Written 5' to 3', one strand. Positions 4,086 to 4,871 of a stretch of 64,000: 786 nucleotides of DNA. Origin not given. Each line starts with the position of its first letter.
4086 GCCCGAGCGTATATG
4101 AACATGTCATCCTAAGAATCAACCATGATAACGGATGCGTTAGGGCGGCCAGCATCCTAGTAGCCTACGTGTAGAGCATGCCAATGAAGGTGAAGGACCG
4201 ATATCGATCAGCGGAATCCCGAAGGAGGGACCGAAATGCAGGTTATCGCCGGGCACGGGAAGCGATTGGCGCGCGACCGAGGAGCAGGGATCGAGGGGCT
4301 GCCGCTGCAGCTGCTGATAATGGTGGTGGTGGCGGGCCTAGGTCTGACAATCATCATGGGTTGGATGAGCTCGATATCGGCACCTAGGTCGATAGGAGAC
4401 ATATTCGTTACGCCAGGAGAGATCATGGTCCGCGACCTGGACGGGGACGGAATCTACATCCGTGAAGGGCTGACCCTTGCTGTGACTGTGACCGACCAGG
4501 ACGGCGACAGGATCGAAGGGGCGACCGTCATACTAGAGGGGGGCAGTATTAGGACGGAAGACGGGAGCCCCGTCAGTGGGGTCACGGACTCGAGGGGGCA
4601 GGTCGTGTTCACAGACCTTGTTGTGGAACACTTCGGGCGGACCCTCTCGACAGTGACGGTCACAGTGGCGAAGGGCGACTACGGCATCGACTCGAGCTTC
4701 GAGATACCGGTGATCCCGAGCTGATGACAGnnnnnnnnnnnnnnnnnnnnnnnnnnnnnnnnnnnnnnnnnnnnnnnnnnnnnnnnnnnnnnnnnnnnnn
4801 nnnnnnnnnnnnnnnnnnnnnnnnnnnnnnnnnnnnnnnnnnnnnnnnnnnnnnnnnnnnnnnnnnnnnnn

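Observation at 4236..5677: Three tandem paralogous small proteins with pilin-like N-termini and a TGATG translational-coupling junction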

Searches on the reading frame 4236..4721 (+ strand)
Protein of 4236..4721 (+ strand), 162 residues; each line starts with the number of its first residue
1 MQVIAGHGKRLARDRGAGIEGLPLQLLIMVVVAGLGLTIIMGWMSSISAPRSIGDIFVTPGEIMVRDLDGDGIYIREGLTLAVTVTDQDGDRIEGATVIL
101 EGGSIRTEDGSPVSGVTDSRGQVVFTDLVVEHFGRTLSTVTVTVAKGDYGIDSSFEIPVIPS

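Call 3: search_protein_families(library=pfam, proteins=[window:4236-4721:+], max_evalue=10)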
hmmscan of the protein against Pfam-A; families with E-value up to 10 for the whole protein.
window:4236-4721:+ (162 aa): 7 families
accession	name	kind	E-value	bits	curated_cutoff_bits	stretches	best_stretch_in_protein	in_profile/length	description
PF24107.1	DUF7382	-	1.1e-05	25.7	27.4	1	80-123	21-62/65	Domain of unknown function (DUF7382)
PF13620.12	CarboxypepD_reg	-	0.00011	22.9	32.3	1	80-132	1-56/82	Carboxypeptidase regulatory-like domain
PF02369.22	Big_1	-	0.0003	21.3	34.9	1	80-145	20-81/93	Bacterial Ig-like domain (group 1)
PF17789.7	MG4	-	0.0062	17.2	24.7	1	74-137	9-69/95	Macroglobulin domain MG4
PF24025.1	Ig_DR_A0283-like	-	0.13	13.1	27.1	1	77-127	5-52/102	DR_A0283-like, Ig-like domain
PF11589.14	DUF3244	-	0.13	12.7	25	1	116-152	46-82/96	Domain of unknown function (DUF3244)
PF19116.6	DUF5801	-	0.87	10.3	27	1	77-93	114-130/137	Domain of unknown function (DUF5801)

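Call 4: search_protein_families(library=ncbifam, proteins=[window:4236-4721:+], max_evalue=10)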
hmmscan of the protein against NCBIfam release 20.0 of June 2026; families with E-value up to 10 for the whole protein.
window:4236-4721:+ (162 aa): 1 family
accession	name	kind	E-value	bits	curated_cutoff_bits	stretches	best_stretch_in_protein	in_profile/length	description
NF009635.0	PRK13150.1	equivalog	0.071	12.9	264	1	27-65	11-45/159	cytochrome c maturation protein CcmE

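Call 6: find_homologous_proteins(query=window:4236-4721:+, max_evalue=0.001)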
Query window:4236-4721:+ (162 aa): 255 proteins with E <= 0.001 among 510 candidates; the best 120 are listed.
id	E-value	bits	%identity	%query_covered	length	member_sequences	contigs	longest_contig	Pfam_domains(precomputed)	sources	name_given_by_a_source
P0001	1.8e-87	309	93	100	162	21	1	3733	-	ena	-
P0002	2.8e-80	286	89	96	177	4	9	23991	-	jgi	jgi:hypothetical protein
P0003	4.8e-78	278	81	100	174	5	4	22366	-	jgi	jgi:hypothetical protein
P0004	6.6e-76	271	85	95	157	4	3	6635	-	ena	-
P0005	1.6e-75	270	84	94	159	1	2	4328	-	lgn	-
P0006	1.6e-75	270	84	94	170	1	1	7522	-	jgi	jgi:hypothetical protein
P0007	1.6e-75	270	84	94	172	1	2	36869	-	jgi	jgi:hypothetical protein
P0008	6.7e-75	268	83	94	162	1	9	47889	-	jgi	jgi:hypothetical protein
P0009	5.1e-74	265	82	95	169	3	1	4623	-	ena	-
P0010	1.0e-72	261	83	90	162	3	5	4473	PF24107.2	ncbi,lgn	-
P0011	1.1e-70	254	77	95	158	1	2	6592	-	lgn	-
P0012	6.7e-70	252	75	97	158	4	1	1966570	-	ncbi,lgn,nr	ncbi:MAG: carboxypeptidase regulatory-like domain-containing protein [Methanobacteriota archaeon]|nr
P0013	1.1e-69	251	75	96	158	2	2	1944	-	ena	-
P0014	2.1e-69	250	77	95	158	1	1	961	-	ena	-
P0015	6.7e-69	249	77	94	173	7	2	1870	-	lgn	-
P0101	9.1e-63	229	72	94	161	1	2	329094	-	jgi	jgi:protocatechuate 3,4-dioxygenase beta subunit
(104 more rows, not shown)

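Call 9: find_encoding_contigs(protein=P0012, flank=10000, max_places=2)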
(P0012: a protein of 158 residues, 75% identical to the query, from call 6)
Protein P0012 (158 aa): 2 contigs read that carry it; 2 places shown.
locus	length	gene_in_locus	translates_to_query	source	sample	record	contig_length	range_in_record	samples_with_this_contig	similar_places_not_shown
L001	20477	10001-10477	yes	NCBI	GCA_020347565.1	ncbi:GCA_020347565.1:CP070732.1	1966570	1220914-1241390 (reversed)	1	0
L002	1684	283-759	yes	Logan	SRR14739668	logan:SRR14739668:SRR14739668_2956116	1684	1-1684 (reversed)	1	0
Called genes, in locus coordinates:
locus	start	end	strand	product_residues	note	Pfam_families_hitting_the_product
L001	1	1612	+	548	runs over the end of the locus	PF07969:Amidohydro_3, PF01979:Amidohydro_1 (faint)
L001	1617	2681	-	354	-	PF03417:AAT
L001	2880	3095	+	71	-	-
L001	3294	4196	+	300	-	PF02811:PHP (faint), PF13263:PHP_C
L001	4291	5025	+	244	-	PF00037:Fer4 (weak), PF12797:Fer4_2 (weak), PF12837:Fer4_6, PF13237:Fer4_10, PF14697:Fer4_21 (weak), PF12838:Fer4_7 (weak), PF27217:AF_0155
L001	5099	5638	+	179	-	-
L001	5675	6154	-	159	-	-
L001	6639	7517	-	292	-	PF00254:FKBP_C (faint), PF22199:FKBP26_IF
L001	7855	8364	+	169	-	-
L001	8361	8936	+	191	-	-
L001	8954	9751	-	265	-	PF12760:Zn_ribbon_IS1595 (faint), PF18912:DZR_2 (faint)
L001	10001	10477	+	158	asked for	-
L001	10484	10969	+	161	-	-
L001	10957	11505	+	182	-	-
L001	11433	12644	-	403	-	PF00155:Aminotran_1_2, PF00266:Aminotran_5, PF01041:DegT_DnrJ_EryC1 (weak), PF01053:Cys_Met_Meta_PP (weak)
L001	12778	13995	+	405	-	PF00266:Aminotran_5, PF01212:Beta_elim_lyase (weak)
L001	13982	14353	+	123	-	PF01592:NifU_N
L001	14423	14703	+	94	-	PF01180:DHO_dh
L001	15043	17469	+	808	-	PF13191:AAA_16, PF17874:TPR_MalT (faint), PF00515:TPR_1 (faint), PF07719:TPR_2 (faint), PF13176:TPR_7 (faint), PF13424:TPR_12, PF13432:TPR_16, PF13424:TPR_12, +3 more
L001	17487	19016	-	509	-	PF01409:tRNA-synt_2d, PF00587:tRNA-synt_2b (weak), PF17759:tRNA_synthFbeta (weak), PF00152:tRNA-synt_2 (faint)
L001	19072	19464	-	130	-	PF01980:TrmO_N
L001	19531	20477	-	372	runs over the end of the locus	PF00579:tRNA-synt_1b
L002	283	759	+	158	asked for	-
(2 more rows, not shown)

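Call 10: find_encoding_contigs(protein=P0101, flank=10000, max_places=2)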
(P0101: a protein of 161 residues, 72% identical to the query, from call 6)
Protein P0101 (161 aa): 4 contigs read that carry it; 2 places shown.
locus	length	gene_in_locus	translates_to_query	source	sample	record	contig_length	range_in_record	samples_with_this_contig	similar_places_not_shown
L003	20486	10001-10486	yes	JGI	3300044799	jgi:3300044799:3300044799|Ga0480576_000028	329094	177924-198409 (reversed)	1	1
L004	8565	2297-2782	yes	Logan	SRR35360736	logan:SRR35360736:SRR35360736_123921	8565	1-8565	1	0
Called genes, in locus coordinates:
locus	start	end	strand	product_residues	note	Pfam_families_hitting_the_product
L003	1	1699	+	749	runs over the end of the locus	PF12911:OppC_N, PF00528:BPD_transp_1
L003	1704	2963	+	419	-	PF00005:ABC_tran, PF13304:AAA_21 (weak), PF00005:ABC_tran, PF08352:oligo_HPY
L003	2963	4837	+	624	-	PF00005:ABC_tran, PF08352:oligo_HPY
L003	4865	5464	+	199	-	-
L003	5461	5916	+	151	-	-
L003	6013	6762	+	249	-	PF00037:Fer4 (weak), PF12797:Fer4_2 (weak), PF12837:Fer4_6, PF13237:Fer4_10, PF14697:Fer4_21 (weak), PF12838:Fer4_7 (weak), PF13187:Fer4_9 (faint), PF27217:AF_0155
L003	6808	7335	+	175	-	-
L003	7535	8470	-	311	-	PF22199:FKBP26_IF, PF18046:FKBP26_C (weak)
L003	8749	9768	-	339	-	PF12773:DZR (faint), PF18912:DZR_2 (faint), PF26040:Zn_ribbon_CLPX_N (faint)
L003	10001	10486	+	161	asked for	-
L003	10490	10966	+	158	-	-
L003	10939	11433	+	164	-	-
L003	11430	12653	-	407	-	PF00266:Aminotran_5, PF00155:Aminotran_1_2, PF01212:Beta_elim_lyase, PF01041:DegT_DnrJ_EryC1 (weak), PF01053:Cys_Met_Meta_PP (weak)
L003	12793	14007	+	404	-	PF00266:Aminotran_5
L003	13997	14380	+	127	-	PF01592:NifU_N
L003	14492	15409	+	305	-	PF01180:DHO_dh, PF01207:Dus (faint)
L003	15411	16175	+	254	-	PF10418:DHODB_Fe-S_bind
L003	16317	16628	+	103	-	PF07282:Cas12f1-like_TNB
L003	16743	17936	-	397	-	PF00682:HMGL-like, PF22617:HCS_D2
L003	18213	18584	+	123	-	-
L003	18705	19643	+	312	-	PF00291:PALP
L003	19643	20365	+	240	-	PF25084:LbH_EIF2B (faint), PF25087:GMPPB_C (faint), PF00132:Hexapep, PF14602:Hexapep_2 (weak)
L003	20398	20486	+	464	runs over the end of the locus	PF01406:tRNA-synt_1e, PF01921:tRNA-synt_1f (faint), PF09334:tRNA-synt_1g, PF00133:tRNA-synt_1 (weak), PF09334:tRNA-synt_1g (weak), PF09190:DALR_2, PF23493:CysS_C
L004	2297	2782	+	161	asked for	-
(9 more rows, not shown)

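Call 21: find_related_loci(query=A3, collection=genome_contigs, flank=10000)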
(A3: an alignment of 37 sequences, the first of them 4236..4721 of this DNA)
Query A3 (162 aa) in genome_contigs; peptide patterns used: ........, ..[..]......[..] (x = any residue, [..] = any of these).
99 stretches matched a pattern; 38 encode a relative of the query (tblastn E <= 1e-3); 38 distinct loci.
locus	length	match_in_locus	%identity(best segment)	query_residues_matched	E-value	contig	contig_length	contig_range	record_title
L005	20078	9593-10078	93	1-162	1e-93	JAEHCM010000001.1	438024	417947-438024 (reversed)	MAG: Thermoplasmata archaeon isolate SG225.bin4 NODE_1_length_438024_cov_10.919648, whole genome shotgun sequence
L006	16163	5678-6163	88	1-162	3e-89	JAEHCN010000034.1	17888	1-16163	MAG: Thermoplasmata archaeon isolate Hel0.bin85 NODE_7309_length_17888_cov_2.264512, whole genome shotgun sequence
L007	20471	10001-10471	75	6-162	1e-74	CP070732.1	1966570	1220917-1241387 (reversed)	MAG: Methanobacteriota archaeon isolate bin41 chromosome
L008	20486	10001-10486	75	3-162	2e-73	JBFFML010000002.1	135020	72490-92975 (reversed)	MAG: Thermoplasmata archaeon isolate Mix_mud18.2022.04.47 k141_1700351_length_135020_cov_25.5590, whole genome shotgun s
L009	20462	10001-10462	75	9-162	3e-73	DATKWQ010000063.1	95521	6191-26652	MAG TPA_asm: Thermoplasmata archaeon isolate SMAG_U14167 k141_5067309, whole genome shotgun sequence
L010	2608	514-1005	72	3-162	3e-74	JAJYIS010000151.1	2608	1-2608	MAG: Thermoplasmata archaeon isolate DBS2-1.bin12 NODE_90290_length_2608_cov_1.466747, whole genome shotgun sequence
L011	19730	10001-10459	76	10-162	8e-73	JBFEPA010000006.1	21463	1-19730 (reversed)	MAG: Thermoplasmata archaeon isolate Mix_mud04.2021.02.60 k141_416975_length_21463_cov_13.5817, whole genome shotgun seq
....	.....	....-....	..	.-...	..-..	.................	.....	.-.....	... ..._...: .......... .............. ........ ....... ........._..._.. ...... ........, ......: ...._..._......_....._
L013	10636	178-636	77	10-162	5e-72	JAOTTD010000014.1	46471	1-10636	MAG: Thermoplasmata archaeon isolate 13_Jan_SF_Bin61 13_Jan_SF_Bin61_scaffold_46_c1, whole genome shotgun sequence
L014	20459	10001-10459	77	10-162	5e-72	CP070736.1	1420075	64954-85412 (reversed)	MAG: Methanobacteriota archaeon isolate bin4 chromosome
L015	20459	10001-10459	73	9-161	7e-71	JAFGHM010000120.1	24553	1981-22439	MAG: Thermoplasmatota archaeon isolate Zod_Metabat.1462 k87_13403221, whole genome shotgun sequence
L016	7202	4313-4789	74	9-162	9e-71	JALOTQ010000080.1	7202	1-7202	MAG: Thermoplasmata archaeon isolate Prado237 scaffold_22056, whole genome shotgun sequence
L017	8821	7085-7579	72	2-162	1e-70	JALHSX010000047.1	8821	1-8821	MAG: Thermoplasmata archaeon isolate PFL9 seq_470178, whole genome shotgun sequence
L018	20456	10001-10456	77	11-162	7e-71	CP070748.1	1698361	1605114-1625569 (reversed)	MAG: Methanobacteriota archaeon isolate bin352 chromosome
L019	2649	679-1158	70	1-161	2e-71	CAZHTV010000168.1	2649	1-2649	MAG TPA_asm: uncultured Thermoplasmata archaeon isolate binchicken_co327_193 genome assembly, contig: NODE_40088_length_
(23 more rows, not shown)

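Call 42: search_protein_representatives(alignment_id=A5)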
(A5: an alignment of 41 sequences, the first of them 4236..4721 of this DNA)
Query: 41 sequences, 163 profile positions. Proteins with E-value up to 0.001 (for the whole library): 240; up to 1e-10: 58; up to 1e-30: 12. The best 150 are listed.
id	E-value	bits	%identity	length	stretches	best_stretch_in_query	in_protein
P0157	4.6e-57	208.7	-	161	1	3-163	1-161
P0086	6.0e-47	175.8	-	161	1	6-162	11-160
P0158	6.9e-45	169.1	-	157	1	3-156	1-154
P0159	1.4e-43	164.9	-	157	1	5-157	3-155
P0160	4.8e-42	159.8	-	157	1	3-159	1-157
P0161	7.5e-38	146.2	-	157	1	3-158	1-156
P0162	2.8e-37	144.3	-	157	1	3-158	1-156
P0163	1.4e-36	142.1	-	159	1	2-159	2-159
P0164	1.4e-33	132.3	-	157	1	3-157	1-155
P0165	1.6e-32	128.9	-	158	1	6-158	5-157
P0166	1.4e-31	125.8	-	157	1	3-159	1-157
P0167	4.3e-31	124.2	-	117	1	3-116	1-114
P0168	5.9e-30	120.5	-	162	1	5-163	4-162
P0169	4.3e-28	114.5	-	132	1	28-158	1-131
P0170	2.1e-25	105.8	-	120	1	2-127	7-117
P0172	1.1e-22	96.9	-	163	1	3-161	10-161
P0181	1.5e-18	83.5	-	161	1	4-161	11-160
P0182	3.8e-18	82.2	-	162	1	4-161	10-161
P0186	3.4e-16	75.8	-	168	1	3-140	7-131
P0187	3.1e-15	72.7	-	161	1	9-161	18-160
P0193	7.7e-13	64.9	-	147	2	6-53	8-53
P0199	3.0e-12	63.0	-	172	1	6-136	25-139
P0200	3.4e-12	62.8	-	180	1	6-152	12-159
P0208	3.0e-11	59.7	-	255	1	4-59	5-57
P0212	7.1e-11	58.5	-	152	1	3-148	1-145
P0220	1.9e-10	57.1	-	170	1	2-149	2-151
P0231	1.1e-09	54.6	-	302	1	3-130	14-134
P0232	1.1e-09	54.6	-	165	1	3-146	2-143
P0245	8.4e-09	51.8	-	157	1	4-43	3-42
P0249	1.2e-08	51.3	-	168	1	8-150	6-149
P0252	2.1e-08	50.5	-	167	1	7-151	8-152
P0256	2.5e-08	50.2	-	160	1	3-118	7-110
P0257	4.4e-08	49.4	-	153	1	7-145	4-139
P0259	8.0e-08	48.6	-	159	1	6-152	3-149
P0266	1.8e-07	47.5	-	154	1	8-155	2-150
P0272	4.9e-07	46.0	-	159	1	3-154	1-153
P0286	1.7e-06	44.2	-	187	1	5-129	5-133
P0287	2.0e-06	44.0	-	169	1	7-150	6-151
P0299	4.2e-06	43.0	-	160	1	3-150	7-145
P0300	4.4e-06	42.9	-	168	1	3-142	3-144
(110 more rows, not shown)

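Call 45: find_encoding_contigs(protein=P0208, flank=10000, max_places=3)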
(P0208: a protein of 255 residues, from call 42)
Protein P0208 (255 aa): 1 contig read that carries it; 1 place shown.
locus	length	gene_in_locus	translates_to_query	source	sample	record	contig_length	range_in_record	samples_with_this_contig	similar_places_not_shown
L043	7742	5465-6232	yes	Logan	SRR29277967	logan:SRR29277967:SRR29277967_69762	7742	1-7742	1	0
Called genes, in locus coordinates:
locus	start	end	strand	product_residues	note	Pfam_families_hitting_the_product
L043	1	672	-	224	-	?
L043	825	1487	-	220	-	-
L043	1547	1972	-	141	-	PF02675:AdoMet_dc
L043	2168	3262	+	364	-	PF04015:DUF362, PF12838:Fer4_7, PF13187:Fer4_9 (weak), PF13237:Fer4_10 (weak), PF14697:Fer4_21 (weak), PF25160:LdpA_Fe-S-bd (weak), PF00037:Fer4, PF12837:Fer4_6 (weak), +2 more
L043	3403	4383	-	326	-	PF01061:ABC2_membrane, PF12679:ABC2_membrane_2, PF12730:ABC2_membrane_4, PF10920:DUF2705 (weak)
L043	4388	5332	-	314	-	PF00005:ABC_tran, PF13304:AAA_21 (faint)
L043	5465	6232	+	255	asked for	-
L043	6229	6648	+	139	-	-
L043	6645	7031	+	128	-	-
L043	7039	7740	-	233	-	?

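Call 46: list_cluster_members(proteins=[P0172, P0181, P0187, P0193, P0208, P0212, P0220, P0232, P0200, P0252])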
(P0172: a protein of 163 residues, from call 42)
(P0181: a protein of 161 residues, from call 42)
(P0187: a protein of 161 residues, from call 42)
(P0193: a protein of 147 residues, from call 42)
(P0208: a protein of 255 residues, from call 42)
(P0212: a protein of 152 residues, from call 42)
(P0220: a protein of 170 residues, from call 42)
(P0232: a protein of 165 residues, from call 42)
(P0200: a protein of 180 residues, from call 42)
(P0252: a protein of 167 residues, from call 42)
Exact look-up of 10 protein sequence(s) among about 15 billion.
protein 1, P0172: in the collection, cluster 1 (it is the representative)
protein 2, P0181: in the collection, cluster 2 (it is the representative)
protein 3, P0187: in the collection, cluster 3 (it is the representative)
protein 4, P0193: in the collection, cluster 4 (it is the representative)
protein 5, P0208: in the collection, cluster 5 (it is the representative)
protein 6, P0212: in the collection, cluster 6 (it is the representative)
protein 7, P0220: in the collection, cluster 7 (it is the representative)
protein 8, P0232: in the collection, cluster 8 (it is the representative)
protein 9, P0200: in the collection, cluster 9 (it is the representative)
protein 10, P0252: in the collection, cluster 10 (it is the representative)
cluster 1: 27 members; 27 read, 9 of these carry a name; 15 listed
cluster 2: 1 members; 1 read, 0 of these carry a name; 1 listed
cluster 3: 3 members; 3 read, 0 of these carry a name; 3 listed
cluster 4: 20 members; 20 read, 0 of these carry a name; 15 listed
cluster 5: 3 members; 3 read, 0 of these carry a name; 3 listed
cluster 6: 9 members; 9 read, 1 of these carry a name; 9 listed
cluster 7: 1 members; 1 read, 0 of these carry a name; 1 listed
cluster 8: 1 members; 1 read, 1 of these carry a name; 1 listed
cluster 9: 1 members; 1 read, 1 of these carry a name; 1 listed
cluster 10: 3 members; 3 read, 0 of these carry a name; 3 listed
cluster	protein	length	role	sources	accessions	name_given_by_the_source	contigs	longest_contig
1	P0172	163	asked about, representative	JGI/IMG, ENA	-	-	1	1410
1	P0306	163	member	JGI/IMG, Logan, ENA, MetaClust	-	\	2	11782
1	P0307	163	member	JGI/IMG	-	hypothetical protein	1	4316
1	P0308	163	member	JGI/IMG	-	hypothetical protein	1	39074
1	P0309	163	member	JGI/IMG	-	hypothetical protein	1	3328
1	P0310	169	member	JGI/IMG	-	hypothetical protein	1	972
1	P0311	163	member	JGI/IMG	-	hypothetical protein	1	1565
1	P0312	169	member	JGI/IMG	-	hypothetical protein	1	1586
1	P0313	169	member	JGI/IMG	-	hypothetical protein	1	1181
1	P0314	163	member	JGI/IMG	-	hypothetical protein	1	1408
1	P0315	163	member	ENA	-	-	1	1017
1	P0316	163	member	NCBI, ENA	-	-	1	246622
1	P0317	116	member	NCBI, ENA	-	-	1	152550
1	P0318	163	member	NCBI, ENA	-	-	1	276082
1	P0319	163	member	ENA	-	-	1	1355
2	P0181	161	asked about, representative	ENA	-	-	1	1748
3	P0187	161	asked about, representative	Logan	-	-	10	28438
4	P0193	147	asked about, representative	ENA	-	-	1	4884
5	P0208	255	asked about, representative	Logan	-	-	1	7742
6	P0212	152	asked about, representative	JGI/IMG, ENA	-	-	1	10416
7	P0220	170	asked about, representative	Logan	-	-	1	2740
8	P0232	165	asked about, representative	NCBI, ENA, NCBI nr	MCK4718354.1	MAG: hypothetical protein KAT70_06770 [Thermoplasmata archaeon] | hypothetical protein [Thermoplasmata archaeon]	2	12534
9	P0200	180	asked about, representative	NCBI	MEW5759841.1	MAG: carboxypeptidase-like regulatory domain-containing protein [Candidatus ...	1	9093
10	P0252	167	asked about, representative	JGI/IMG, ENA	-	-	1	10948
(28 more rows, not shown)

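Call 47: find_encoding_contigs(protein=P0187, flank=10000, max_places=2)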
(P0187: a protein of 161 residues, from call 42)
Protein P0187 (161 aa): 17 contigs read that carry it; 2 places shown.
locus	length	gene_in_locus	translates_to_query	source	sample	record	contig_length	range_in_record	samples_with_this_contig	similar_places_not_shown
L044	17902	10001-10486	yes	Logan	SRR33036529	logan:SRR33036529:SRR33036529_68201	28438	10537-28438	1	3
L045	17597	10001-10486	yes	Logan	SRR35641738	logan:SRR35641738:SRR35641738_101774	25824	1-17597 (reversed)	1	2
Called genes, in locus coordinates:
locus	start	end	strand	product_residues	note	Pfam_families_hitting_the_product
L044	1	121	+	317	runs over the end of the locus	PF03144:GTP_EFTU_D2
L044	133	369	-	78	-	PF12844:HTH_19 (weak), PF13443:HTH_26, PF13560:HTH_31 (weak), PF01381:HTH_3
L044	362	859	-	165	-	PF11188:DUF2975 (faint)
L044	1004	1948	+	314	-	PF00005:ABC_tran, PF13304:AAA_21 (weak)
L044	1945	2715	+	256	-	PF12679:ABC2_membrane_2, PF12730:ABC2_membrane_4 (weak), PF10920:DUF2705, PF12698:ABC2_membrane_3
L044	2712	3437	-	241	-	PF00756:Esterase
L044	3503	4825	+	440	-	PF00501:AMP-binding, PF14535:AMP-binding_C_2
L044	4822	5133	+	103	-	-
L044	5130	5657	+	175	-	PF01161:PBP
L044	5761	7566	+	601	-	PF23310:TPR_27 (faint), PF08238:Sel1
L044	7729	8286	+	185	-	PF02834:LigT_PEase, PF10469:AKAP7_NLS, PF13563:2_5_RNA_ligase2, PF02834:LigT_PEase (weak)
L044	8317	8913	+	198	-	-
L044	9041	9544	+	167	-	PF00583:Acetyltransf_1, PF13673:Acetyltransf_10 (weak), PF13508:Acetyltransf_7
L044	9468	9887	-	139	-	PF22752:DUF488-N3i, PF04343:DUF488, PF22751:DUF488-N3a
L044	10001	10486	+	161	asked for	-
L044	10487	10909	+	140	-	-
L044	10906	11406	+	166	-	-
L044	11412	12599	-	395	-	PF00266:Aminotran_5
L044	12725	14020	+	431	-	PF09594:GT87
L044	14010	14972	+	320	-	PF01180:DHO_dh, PF01207:Dus (weak)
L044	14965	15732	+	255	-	PF10418:DHODB_Fe-S_bind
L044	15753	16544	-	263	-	PF24830:DUF7714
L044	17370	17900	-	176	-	?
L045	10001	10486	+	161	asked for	-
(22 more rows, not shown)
